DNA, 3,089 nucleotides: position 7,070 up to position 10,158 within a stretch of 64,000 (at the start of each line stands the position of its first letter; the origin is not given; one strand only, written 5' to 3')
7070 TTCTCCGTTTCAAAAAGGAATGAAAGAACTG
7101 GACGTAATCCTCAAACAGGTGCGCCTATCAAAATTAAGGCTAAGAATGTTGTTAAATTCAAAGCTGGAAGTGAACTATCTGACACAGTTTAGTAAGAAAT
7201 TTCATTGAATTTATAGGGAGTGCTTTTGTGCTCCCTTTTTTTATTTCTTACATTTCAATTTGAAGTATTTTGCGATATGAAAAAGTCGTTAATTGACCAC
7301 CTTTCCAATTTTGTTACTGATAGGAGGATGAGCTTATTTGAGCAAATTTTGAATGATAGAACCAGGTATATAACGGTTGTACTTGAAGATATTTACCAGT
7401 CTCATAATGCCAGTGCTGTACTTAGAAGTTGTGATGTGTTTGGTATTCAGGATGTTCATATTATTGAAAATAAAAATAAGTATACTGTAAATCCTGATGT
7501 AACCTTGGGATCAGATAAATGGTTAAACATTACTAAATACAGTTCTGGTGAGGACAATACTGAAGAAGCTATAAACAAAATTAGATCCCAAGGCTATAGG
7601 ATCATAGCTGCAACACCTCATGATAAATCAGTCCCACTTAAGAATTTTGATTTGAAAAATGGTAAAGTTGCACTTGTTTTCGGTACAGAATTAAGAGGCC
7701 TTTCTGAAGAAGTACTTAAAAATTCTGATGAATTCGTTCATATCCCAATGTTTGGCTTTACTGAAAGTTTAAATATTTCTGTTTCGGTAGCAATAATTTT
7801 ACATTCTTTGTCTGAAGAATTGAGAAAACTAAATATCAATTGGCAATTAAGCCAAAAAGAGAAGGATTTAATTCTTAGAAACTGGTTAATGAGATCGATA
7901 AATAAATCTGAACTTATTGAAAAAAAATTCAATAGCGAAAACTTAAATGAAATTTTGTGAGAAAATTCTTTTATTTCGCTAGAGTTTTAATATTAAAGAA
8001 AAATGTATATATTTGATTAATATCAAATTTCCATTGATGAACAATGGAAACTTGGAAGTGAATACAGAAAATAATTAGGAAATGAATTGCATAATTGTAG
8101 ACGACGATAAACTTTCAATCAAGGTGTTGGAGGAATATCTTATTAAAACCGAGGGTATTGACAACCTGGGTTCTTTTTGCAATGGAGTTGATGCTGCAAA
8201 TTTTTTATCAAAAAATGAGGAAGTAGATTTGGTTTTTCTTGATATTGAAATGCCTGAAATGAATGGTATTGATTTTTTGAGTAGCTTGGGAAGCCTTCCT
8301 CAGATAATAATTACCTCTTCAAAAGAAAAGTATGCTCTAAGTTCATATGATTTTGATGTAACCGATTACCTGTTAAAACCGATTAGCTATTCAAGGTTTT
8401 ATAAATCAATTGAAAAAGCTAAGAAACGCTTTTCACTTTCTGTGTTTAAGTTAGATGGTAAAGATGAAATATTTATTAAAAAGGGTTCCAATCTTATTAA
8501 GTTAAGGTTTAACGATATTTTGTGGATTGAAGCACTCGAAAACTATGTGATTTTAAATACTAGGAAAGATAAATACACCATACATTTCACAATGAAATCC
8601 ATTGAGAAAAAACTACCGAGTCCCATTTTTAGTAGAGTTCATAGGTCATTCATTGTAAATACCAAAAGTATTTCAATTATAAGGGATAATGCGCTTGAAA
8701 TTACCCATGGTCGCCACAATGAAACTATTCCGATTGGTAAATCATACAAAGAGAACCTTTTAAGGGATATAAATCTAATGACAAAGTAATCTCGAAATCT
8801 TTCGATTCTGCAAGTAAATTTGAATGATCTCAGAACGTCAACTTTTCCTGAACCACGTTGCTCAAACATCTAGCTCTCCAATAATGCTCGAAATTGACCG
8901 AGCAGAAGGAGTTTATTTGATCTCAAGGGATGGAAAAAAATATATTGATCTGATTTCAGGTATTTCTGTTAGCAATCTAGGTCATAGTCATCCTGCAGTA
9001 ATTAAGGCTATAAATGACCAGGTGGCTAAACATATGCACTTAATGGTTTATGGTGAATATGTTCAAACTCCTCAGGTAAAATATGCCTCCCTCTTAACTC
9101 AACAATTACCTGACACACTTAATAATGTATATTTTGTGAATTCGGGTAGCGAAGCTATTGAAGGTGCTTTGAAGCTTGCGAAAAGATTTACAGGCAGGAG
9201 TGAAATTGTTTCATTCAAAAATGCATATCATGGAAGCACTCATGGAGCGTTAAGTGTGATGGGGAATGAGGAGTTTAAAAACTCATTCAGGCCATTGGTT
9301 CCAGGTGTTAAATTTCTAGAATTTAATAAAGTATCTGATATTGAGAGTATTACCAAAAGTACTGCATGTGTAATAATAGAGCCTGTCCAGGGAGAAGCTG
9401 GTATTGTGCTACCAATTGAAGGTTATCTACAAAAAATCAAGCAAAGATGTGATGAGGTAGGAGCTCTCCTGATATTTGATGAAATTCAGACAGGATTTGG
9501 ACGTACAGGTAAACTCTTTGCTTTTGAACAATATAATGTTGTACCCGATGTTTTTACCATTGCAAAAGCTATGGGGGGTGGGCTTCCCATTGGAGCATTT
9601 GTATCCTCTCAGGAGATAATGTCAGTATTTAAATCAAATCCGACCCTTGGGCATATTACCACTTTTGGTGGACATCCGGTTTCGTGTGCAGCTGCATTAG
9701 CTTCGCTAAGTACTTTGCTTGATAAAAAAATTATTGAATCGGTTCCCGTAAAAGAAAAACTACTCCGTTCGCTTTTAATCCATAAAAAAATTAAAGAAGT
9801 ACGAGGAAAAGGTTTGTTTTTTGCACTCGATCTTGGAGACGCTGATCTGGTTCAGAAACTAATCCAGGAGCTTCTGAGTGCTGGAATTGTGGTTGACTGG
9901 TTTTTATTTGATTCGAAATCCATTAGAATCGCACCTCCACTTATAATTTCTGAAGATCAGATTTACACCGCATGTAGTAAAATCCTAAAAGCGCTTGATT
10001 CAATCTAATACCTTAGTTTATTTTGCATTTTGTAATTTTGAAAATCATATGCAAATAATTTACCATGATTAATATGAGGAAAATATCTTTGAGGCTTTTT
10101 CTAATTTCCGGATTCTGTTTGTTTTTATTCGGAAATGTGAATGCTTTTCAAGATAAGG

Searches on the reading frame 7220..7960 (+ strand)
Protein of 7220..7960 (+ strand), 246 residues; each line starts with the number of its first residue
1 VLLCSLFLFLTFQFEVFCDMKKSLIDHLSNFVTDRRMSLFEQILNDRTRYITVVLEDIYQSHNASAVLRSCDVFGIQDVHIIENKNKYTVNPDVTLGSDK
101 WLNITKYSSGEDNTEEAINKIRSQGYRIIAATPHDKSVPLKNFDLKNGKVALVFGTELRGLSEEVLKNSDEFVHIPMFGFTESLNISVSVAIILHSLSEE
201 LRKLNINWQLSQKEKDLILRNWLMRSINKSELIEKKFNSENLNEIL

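Call 49: search_protein_families(library=pfam, proteins=[window:7220-7960:+], max_evalue=0.0001)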
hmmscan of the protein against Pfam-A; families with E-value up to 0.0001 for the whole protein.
window:7220-7960:+ (246 aa): 1 family
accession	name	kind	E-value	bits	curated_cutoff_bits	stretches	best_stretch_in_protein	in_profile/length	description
PF00588.24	SpoU_methylase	-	4.2e-35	121.3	29.7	1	51-195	2-142/142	SpoU rRNA Methylase family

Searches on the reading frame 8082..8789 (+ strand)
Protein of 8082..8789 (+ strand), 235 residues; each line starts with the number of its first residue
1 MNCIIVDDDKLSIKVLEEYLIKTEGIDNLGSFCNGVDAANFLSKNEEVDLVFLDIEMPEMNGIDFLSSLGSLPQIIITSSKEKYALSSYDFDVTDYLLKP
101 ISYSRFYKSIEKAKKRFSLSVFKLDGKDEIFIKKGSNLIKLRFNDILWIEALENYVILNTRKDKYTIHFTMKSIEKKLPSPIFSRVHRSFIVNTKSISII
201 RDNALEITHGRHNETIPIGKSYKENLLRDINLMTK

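Call 49: search_protein_families(library=pfam, proteins=[window:8082-8789:+], max_evalue=0.0001)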
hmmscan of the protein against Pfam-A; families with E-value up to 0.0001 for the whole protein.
window:8082-8789:+ (235 aa): 2 families
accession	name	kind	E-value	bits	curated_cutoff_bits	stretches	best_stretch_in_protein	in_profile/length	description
PF04397.21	LytTR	-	3.3e-20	72.6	22.6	1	137-226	2-93/98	LytTr DNA-binding domain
PF00072.30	Response_reg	-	7.4e-19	68.4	30.2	1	4-110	2-110/111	Response regulator receiver domain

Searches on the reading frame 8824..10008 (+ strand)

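Call 49: search_protein_families(library=pfam, proteins=[window:8824-10008:+], max_evalue=0.0001)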
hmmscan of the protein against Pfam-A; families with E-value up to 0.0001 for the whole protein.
window:8824-10008:+ (394 aa): 2 families
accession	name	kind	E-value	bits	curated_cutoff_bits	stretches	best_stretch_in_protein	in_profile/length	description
PF00202.27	Aminotran_3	-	8.4e-107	357.8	30.5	1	15-391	4-403/403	Aminotransferase class-III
PF00155.27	Aminotran_1_2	-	9e-09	35.4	19.7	1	51-386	14-360/361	Aminotransferase class I and II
